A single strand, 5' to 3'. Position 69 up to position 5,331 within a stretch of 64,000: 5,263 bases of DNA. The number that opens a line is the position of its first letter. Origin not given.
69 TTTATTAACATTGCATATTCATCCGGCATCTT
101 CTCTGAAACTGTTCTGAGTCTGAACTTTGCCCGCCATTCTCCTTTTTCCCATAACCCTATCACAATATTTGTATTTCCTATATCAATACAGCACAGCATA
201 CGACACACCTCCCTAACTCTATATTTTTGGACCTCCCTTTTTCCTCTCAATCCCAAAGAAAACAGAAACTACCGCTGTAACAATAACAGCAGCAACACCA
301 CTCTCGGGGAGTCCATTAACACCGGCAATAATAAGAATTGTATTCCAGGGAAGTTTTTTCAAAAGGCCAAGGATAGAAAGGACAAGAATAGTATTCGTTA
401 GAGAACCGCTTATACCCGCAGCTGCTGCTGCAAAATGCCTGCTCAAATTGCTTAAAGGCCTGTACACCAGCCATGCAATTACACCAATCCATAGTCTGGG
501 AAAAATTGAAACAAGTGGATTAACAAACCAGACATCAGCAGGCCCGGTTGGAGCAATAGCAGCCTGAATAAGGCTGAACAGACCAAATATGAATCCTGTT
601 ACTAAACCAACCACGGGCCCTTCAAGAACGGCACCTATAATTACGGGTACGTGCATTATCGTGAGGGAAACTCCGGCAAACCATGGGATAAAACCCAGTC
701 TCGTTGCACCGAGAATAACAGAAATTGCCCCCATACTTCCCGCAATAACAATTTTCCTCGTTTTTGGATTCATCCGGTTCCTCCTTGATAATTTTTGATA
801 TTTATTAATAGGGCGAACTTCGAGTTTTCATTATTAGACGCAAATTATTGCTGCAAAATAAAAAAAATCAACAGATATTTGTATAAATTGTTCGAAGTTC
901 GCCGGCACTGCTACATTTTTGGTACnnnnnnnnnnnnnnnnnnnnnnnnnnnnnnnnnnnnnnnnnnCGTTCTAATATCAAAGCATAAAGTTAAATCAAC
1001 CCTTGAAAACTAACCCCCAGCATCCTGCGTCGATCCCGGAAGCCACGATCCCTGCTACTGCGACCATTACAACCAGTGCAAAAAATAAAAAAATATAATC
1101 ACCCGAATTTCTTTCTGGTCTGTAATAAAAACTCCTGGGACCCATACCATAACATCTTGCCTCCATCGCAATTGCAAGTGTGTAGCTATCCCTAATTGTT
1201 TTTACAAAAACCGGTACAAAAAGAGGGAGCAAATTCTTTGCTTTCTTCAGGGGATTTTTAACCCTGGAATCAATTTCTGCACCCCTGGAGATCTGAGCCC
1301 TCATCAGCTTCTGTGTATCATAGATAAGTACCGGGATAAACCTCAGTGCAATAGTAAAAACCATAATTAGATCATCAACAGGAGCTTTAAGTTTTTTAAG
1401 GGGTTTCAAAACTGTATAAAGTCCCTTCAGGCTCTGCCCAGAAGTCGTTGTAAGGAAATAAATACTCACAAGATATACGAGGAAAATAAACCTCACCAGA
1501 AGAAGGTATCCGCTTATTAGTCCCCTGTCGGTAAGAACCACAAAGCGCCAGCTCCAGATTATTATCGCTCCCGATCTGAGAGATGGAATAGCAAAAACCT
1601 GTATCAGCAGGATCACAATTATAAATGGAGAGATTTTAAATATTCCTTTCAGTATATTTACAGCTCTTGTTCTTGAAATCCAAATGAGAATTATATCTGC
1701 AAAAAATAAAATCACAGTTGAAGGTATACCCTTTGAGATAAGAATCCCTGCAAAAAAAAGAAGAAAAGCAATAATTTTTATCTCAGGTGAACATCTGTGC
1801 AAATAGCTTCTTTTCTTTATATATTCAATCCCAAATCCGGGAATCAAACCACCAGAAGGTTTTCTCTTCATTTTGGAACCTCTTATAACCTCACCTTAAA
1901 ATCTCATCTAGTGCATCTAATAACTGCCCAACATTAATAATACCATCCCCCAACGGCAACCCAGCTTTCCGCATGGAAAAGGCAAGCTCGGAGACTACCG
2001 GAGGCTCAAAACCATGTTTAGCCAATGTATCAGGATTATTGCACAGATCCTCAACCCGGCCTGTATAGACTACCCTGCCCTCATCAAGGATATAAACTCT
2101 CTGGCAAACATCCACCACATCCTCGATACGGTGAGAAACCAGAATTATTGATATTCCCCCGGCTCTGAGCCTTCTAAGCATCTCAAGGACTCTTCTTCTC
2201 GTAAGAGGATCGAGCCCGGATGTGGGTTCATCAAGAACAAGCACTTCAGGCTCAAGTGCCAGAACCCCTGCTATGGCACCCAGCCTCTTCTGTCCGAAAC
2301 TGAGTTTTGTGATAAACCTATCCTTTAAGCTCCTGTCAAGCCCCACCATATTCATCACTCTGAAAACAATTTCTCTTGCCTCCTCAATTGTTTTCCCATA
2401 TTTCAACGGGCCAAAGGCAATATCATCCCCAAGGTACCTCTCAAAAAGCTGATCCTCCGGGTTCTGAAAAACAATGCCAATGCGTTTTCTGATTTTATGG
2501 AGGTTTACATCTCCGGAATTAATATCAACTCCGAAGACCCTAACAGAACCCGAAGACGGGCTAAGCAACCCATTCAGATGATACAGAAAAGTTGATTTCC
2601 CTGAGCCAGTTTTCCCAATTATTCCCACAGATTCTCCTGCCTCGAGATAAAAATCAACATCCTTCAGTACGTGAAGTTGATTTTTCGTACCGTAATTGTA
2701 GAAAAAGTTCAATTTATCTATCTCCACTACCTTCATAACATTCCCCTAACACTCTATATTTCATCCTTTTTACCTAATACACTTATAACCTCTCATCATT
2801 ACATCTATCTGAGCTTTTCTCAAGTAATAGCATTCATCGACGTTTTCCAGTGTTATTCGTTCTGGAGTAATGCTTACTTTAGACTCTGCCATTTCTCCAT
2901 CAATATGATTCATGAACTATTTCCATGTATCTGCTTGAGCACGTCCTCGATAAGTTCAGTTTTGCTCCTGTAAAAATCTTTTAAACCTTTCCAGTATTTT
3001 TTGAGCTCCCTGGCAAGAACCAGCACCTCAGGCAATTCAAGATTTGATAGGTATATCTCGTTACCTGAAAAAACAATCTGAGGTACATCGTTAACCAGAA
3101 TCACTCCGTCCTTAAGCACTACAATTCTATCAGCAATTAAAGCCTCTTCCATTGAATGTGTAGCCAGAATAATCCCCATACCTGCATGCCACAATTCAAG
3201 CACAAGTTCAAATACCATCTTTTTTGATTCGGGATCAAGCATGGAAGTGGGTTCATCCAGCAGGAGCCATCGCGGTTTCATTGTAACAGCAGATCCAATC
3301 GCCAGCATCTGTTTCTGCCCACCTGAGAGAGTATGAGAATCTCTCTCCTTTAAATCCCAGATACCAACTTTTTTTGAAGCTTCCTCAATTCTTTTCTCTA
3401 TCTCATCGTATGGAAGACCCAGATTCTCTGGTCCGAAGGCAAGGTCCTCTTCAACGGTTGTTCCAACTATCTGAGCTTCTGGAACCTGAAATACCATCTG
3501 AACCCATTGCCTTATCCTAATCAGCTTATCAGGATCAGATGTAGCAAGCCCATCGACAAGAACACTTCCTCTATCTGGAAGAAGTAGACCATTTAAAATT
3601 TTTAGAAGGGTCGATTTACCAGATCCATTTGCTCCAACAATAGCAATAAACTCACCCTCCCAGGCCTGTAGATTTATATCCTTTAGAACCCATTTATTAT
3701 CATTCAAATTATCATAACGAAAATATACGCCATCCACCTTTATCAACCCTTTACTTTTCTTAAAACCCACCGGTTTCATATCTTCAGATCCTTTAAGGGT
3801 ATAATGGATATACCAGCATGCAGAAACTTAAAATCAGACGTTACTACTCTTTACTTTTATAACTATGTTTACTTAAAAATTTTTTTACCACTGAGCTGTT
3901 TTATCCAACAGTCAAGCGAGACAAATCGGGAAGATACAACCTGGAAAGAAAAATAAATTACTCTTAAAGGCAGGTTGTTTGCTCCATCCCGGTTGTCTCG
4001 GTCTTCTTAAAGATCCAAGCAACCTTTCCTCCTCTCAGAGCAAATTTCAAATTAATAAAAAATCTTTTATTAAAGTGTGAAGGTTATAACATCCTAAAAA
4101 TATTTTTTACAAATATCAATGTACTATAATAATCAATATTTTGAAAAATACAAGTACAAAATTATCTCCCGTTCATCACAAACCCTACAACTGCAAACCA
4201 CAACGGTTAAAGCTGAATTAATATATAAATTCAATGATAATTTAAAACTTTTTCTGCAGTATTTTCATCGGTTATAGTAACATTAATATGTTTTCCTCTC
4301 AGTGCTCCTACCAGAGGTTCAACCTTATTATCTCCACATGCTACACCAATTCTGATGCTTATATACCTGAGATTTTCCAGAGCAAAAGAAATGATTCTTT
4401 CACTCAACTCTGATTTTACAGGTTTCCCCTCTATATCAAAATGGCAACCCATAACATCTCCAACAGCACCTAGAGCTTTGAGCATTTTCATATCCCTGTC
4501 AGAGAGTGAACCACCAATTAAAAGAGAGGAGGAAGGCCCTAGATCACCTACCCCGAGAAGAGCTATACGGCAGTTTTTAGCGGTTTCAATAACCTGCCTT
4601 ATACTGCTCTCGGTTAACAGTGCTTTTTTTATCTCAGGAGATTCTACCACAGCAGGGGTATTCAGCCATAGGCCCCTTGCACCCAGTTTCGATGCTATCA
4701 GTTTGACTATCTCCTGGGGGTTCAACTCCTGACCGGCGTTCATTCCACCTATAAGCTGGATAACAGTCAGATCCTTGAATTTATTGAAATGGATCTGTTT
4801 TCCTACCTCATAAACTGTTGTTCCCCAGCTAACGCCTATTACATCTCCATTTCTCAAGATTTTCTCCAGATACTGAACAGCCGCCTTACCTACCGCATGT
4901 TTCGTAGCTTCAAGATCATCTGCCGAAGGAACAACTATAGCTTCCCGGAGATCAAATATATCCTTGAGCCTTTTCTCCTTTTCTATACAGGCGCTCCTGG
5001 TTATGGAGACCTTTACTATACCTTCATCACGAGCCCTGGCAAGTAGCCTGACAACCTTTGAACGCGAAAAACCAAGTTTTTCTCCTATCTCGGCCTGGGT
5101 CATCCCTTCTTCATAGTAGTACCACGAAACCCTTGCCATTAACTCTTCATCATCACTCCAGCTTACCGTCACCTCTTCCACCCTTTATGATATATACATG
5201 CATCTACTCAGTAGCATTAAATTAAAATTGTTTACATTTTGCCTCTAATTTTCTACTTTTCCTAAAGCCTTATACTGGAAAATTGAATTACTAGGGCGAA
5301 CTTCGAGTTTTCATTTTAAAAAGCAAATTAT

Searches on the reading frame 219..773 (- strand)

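Call 38: search_protein_families(library=pfam, proteins=[window:219-773:-], max_evalue=0.00001)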
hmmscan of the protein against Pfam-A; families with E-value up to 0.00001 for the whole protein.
window:219-773:- (184 aa): 1 family
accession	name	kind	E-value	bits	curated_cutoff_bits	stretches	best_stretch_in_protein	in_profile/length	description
PF12822.12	ECF_trnsprt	-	6.2e-23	82.1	30.7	1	6-169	1-169/169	ECF transporter, substrate-specific component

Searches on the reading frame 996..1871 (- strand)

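Call 38: search_protein_families(library=pfam, proteins=[window:996-1871:-], max_evalue=0.00001)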
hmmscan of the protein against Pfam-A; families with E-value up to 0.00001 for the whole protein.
window:996-1871:- (291 aa): 1 family
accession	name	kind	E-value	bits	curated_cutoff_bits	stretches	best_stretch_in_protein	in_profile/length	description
PF02361.21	CbiQ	-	1.1e-31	110.6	25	1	21-243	2-210/216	Cobalt transport protein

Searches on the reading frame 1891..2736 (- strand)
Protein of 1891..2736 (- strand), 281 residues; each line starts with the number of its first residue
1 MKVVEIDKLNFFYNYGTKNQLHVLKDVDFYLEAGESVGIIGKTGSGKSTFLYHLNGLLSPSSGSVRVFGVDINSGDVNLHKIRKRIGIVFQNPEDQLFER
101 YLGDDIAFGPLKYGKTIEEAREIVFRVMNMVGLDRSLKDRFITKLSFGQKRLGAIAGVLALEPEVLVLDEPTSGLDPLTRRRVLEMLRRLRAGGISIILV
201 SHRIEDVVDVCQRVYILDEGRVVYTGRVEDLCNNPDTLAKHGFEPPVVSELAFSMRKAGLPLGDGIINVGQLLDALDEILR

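Call 38: search_protein_families(library=pfam, proteins=[window:1891-2736:-], max_evalue=0.00001)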
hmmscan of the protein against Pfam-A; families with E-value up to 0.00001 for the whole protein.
window:1891-2736:- (281 aa): 3 families
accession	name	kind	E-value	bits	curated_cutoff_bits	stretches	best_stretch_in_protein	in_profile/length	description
PF00005.33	ABC_tran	-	3e-28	99.5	25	1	24-173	1-137/137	ABC transporter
PF13304.12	AAA_21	-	2.3e-15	57.9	27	1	142-202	235-298/304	AAA domain, putative AbiEii toxin, Type IV TA system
PF02463.25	SMC_N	-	5.9e-06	26.3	40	0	37-207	27-202/220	RecF/RecN/SMC N terminal domain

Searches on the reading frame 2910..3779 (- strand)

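Call 38: search_protein_families(library=pfam, proteins=[window:2910-3779:-], max_evalue=0.00001)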
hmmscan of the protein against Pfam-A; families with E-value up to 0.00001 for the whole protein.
window:2910-3779:- (289 aa): 3 families
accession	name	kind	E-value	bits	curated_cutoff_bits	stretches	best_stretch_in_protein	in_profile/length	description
PF00005.33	ABC_tran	-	1.6e-32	113.4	25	1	32-179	1-137/137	ABC transporter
PF13304.12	AAA_21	-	1.1e-14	55.6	27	2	44-88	1-47/304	AAA domain, putative AbiEii toxin, Type IV TA system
PF02463.25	SMC_N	-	5.3e-07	29.7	40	0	40-60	22-42/220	RecF/RecN/SMC N terminal domain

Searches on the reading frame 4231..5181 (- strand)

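Call 38: search_protein_families(library=pfam, proteins=[window:4231-5181:-], max_evalue=0.00001)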
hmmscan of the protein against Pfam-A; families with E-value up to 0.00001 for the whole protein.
window:4231-5181:- (316 aa): 2 families
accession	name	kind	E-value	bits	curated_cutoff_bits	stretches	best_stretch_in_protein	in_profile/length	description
PF04198.19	Sugar-bind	-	4.5e-71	239.5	27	1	64-314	5-257/257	Putative sugar-binding domain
PF04545.22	Sigma70_r4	-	2.6e-06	27.3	24.1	1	22-51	16-45/50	Sigma-70, region 4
